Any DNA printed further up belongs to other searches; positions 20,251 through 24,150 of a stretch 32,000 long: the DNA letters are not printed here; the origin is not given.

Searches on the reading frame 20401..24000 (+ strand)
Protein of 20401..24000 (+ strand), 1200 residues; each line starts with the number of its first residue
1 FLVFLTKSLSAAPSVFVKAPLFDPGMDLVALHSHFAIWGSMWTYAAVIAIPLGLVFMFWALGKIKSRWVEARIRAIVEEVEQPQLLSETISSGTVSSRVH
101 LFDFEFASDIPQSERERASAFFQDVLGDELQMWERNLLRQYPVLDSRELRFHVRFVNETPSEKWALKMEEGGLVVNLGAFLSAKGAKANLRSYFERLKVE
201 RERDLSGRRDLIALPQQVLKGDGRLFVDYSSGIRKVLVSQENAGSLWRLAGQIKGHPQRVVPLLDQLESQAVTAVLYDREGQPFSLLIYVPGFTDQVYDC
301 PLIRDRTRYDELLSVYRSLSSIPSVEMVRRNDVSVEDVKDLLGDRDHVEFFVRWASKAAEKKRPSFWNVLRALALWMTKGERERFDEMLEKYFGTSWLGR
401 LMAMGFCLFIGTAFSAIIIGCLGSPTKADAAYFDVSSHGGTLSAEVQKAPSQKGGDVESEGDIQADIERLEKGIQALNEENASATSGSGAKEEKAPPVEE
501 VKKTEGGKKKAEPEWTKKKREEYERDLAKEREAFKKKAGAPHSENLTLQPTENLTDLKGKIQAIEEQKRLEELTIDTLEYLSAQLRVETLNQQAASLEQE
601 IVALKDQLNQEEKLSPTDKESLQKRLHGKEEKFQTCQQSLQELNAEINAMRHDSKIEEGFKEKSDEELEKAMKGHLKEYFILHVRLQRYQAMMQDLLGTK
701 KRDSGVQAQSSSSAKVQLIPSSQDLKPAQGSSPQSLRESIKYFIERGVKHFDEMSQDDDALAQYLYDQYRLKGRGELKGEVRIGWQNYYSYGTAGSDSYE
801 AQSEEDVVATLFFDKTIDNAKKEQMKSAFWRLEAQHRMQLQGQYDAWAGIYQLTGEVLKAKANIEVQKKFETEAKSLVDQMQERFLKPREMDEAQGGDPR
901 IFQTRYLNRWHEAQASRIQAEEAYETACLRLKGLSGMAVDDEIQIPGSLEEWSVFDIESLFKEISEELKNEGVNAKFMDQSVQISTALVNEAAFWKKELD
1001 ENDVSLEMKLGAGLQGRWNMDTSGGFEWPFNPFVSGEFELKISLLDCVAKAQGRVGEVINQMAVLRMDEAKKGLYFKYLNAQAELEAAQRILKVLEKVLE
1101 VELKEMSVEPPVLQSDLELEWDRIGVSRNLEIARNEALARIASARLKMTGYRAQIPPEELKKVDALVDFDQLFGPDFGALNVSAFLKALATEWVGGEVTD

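Call 12: search_protein_families(library=pfam, proteins=[window:20401-24000:+], max_evalue=0.01)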
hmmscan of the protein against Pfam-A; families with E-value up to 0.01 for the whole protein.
window:20401-24000:+ (1200 aa): 1 family
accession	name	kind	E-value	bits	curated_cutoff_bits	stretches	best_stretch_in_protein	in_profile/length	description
PF19962.4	EAD9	-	0.0045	17.2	25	1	583-643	4-62/62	Effector-associated domain 9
